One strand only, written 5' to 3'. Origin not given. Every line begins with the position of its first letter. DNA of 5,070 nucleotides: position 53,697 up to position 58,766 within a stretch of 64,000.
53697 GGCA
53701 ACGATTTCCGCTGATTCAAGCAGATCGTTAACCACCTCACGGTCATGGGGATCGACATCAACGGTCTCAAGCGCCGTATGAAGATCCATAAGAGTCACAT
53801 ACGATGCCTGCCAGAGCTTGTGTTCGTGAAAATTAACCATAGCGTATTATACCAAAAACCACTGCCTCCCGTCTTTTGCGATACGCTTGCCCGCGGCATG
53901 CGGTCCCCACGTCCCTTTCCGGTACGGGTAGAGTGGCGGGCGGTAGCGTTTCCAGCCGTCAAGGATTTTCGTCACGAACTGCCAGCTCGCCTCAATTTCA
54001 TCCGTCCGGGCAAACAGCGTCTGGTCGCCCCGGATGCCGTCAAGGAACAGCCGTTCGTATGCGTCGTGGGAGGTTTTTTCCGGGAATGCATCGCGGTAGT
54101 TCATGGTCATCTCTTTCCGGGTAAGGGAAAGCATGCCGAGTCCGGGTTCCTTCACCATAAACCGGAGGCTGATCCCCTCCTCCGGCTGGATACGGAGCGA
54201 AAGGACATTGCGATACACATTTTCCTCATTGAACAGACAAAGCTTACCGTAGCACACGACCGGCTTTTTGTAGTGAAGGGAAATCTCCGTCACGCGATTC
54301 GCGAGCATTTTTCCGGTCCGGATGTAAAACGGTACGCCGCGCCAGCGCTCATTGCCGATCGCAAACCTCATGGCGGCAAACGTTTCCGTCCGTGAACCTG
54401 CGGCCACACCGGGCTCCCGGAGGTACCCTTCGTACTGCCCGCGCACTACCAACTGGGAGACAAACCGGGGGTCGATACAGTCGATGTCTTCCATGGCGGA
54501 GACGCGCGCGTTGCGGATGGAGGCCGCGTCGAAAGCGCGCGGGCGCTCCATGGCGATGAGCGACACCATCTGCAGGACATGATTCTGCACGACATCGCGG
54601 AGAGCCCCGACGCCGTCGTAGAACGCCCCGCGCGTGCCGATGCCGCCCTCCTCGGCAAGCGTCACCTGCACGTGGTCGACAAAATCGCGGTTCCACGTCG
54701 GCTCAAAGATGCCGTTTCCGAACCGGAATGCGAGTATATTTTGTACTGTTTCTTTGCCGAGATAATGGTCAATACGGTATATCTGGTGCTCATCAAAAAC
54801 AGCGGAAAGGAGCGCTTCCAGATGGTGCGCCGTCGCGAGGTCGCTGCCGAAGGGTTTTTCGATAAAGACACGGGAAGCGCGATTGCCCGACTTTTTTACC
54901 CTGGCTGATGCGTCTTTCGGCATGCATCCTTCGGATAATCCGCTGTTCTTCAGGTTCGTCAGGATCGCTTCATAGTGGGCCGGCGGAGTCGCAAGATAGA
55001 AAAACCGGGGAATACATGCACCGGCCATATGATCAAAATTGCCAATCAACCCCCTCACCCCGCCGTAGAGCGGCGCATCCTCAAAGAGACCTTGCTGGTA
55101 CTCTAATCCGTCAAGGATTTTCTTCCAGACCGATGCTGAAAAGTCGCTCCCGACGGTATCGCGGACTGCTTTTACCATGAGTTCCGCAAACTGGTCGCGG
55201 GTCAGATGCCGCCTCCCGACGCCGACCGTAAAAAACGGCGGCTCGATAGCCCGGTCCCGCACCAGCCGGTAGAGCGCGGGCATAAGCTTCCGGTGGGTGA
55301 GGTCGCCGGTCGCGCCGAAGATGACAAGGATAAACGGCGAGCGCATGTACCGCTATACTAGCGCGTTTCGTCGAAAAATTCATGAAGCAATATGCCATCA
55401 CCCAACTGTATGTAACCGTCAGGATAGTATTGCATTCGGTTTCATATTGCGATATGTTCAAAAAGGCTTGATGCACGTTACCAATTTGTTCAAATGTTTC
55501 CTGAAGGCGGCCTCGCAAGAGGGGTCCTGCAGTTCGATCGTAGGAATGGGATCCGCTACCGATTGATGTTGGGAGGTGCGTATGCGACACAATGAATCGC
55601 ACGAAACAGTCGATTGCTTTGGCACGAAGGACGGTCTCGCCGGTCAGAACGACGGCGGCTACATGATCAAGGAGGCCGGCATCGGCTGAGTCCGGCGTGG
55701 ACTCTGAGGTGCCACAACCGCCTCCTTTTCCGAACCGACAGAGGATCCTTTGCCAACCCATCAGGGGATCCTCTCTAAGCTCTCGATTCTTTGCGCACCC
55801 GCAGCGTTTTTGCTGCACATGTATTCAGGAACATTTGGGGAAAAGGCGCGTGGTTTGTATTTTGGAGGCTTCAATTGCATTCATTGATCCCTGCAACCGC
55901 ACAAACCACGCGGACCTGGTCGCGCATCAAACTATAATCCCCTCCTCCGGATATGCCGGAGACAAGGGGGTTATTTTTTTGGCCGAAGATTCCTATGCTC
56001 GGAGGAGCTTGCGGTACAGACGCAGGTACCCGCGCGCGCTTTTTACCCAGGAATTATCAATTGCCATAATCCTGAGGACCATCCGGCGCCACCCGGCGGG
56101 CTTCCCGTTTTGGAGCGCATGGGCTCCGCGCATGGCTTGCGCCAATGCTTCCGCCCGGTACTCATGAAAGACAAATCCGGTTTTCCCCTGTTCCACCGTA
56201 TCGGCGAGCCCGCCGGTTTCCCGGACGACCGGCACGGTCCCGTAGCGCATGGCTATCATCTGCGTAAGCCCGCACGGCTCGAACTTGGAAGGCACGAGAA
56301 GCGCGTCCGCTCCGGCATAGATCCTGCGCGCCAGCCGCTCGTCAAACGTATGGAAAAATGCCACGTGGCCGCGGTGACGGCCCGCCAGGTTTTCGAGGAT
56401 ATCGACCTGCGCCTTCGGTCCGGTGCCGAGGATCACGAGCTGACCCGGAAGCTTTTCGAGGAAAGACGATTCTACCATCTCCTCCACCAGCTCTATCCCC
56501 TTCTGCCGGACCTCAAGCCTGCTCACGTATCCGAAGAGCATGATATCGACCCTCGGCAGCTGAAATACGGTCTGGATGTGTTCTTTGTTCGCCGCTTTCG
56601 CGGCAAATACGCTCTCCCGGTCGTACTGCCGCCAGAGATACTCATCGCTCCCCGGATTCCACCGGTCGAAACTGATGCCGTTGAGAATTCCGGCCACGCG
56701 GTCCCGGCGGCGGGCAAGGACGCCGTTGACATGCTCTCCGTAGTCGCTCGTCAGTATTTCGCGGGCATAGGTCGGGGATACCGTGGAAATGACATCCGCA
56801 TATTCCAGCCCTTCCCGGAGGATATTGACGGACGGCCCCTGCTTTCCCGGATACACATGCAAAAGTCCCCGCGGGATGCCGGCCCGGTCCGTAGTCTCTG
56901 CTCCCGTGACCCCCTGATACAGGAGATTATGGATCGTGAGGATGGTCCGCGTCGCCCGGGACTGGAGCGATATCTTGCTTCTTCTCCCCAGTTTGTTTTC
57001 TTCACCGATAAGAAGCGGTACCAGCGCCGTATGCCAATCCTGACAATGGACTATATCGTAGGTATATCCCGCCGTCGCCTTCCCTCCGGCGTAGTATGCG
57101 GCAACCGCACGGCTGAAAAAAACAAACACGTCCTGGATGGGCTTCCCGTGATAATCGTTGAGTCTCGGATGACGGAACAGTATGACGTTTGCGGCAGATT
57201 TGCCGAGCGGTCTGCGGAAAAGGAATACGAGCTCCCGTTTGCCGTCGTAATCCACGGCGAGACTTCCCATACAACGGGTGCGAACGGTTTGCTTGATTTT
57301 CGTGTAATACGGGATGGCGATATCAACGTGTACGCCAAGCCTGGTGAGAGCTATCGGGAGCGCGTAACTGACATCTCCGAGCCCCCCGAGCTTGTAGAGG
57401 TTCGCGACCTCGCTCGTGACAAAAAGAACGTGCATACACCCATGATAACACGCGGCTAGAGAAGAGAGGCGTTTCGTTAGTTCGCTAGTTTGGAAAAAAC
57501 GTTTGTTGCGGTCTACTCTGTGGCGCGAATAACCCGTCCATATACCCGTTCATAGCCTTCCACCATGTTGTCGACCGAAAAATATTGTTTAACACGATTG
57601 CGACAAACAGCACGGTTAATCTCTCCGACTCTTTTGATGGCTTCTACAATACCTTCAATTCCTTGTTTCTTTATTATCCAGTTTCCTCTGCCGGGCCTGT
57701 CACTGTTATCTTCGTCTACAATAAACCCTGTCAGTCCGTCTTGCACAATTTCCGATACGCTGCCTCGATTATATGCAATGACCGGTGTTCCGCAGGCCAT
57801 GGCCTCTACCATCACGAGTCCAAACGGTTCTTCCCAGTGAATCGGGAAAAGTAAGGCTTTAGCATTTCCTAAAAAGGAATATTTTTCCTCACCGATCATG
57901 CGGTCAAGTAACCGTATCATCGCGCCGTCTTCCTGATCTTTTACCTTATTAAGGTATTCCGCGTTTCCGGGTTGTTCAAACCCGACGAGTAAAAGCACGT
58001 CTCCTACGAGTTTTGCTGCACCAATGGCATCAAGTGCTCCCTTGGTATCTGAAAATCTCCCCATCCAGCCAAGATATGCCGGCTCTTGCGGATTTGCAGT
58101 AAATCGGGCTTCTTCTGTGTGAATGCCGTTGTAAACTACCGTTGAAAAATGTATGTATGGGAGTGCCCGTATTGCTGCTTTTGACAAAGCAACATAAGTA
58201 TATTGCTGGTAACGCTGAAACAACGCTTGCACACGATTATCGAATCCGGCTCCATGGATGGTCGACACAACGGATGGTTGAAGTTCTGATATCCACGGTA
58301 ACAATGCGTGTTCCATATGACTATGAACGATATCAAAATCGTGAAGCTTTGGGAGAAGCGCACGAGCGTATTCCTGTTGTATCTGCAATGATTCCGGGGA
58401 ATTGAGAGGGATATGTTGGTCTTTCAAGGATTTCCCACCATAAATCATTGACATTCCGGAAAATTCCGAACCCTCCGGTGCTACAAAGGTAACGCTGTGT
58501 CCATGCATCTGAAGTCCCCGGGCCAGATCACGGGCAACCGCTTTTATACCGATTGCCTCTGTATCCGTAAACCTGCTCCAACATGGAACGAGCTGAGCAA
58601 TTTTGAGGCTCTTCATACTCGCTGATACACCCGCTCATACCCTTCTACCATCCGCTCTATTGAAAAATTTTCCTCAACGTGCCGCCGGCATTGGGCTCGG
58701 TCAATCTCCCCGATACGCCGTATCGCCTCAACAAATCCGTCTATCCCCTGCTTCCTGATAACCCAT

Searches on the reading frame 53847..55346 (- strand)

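Call 22: search_protein_families(library=ncbifam, proteins=[window:53847-55346:-], max_evalue=0.00001)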
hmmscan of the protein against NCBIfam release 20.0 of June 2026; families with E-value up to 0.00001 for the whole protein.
window:53847-55346:- (499 aa): 3 families
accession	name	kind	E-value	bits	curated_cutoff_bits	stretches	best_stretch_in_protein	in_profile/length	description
TIGR00871.1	zwf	equivalog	1.5e-157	525.3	400.6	1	4-496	2-483/486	glucose-6-phosphate dehydrogenase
NF009492.0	PRK12853.1-3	equivalog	3.8e-103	346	428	1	5-488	10-463/472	glucose-6-phosphate dehydrogenase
NF004331.0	PRK05722.2-1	equivalog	2e-56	192.1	622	1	155-360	125-325/425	glucose-6-phosphate dehydrogenase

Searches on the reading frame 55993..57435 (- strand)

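Call 22: search_protein_families(library=ncbifam, proteins=[window:55993-57435:-], max_evalue=0.00001)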
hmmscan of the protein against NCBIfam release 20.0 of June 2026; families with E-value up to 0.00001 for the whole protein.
window:55993-57435:- (480 aa): 19 families
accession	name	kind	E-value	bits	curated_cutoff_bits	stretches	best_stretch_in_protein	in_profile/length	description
TIGR02095.1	glgA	subfamily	3.4e-132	441.5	328.45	1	1-477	1-477/477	glycogen/starch synthase, ADP-glucose type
NF001903.0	PRK00654.2-2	equivalog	2.1e-109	366.3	616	1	1-477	1-478/482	glycogen synthase GlgA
NF001898.0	PRK00654.1-1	equivalog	1.2e-108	363.8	603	1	1-478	1-476/477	glycogen synthase GlgA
NF001899.0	PRK00654.1-2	equivalog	9.9e-108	360.5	459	1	1-478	1-476/478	glycogen synthase GlgA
NF001900.0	PRK00654.1-3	equivalog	3.5e-99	332.4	509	1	1-478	1-455/481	glycogen synthase GlgA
NF001901.0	PRK00654.1-5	equivalog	3e-93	313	649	2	96-479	124-493/502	glycogen synthase GlgA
NF010699.0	PRK14099.1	equivalog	1.2e-89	301.1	762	1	1-479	4-481/485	glycogen synthase GlgA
NF001905.0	PRK00654.2-4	subfamily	3e-89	299.8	560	1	1-477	1-486/489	glycogen synthase GlgA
NF001906.0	PRK00654.2-5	equivalog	2.6e-74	250.9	870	2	104-478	115-484/485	glycogen synthase GlgA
NF001902.0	PRK00654.2-1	equivalog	1.1e-70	238.6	845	1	103-476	111-488/492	glycogen synthase GlgA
NF010698.0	PRK14098.1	equivalog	1.5e-65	221.7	754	1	121-478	137-487/489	starch synthase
NF001904.0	PRK00654.2-3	equivalog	4.5e-64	216.9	577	1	1-478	1-475/475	glycogen synthase GlgA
TIGR03999.1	thiol_BshA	equivalog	8e-10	38.2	273.7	1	325-435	224-332/375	N-acetyl-alpha-D-glucosaminyl L-malate synthase BshA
TIGR02149.1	glgA_Coryne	subfamily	3.3e-09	36.4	302.4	1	207-476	139-389/391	glycogen synthase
TIGR03088.1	stp2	hypoth_equivalog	1.2e-08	34.4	409.05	1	273-478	181-374/374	TIGR03088 family PEP-CTERM/XrtA system glycosyltransferase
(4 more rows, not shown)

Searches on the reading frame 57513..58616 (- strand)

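Call 22: search_protein_families(library=ncbifam, proteins=[window:57513-58616:-], max_evalue=0.00001)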
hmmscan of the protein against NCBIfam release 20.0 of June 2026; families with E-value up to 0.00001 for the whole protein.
window:57513-58616:- (367 aa): 16 families
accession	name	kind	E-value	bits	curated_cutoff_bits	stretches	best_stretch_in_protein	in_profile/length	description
TIGR02149.1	glgA_Coryne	subfamily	4.2e-17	62.4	302.4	1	171-362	197-390/391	glycogen synthase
TIGR03999.1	thiol_BshA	equivalog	6.9e-16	58.1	273.7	1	207-363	231-374/375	N-acetyl-alpha-D-glucosaminyl L-malate synthase BshA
NF041010.1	glycosy_Agl16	equivalog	3.5e-13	49.1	575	1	159-302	159-304/352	glycosylation protein Agl16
TIGR03088.1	stp2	hypoth_equivalog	1.5e-11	44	409.05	1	265-362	285-373/374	TIGR03088 family PEP-CTERM/XrtA system glycosyltransferase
NF041876.1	EPS_EpsE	equivalog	2.6e-11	43.4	400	1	176-305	211-348/389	exopolysaccharide biosynthesis GT4 family glycosyltransferase EpsE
NF012028.0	PRK15484.1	subfamily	3.5e-11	42.8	618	1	182-303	196-328/380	lipopolysaccharide N-acetylglucosaminyltransferase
TIGR03449.1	mycothiol_MshA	equivalog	2.3e-10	40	462.5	1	233-304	285-355/406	D-inositol-3-phosphate glycosyltransferase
NF053787.1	GlcN_PG_synth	equivalog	9.8e-10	37.8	480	1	247-307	257-315/361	N-acetylglucosaminyl phosphatidylglycerol synthase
TIGR04047.1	MSMEG_0565_glyc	hypoth_equivalog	1.3e-08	34.3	259.85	0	249-293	274-317/373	MSMEG_0565 family glycosyltransferase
TIGR02470.1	sucr_synth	equivalog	5.9e-08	31.3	810.4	1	241-306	632-697/784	sucrose synthase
NF046085.1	XrtY_assoc_Gly1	equivalog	6.2e-08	31.9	400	1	177-363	207-385/387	XrtY-associated glycosyltransferase XYAG1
NF038298.1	EPS_HpsO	equivalog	9.1e-08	31.3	575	1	257-306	293-340/388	hormogonium polysaccharide biosynthesis glycosyltransferase HpsO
TIGR02472.1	sucr_P_syn_N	equivalog_domain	1.6e-06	27.2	576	1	261-304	349-392/439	sucrose-phosphate synthase, putative, glycosyltransferase domain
NF041139.1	TreT_Thcocales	equivalog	2.4e-06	26.6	775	1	170-355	221-405/412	trehalose synthase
NF038295.1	EPS_HpsP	equivalog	2.9e-06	26.6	550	1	208-304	241-339/388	hormogonium polysaccharide biosynthesis glycosyltransferase HpsP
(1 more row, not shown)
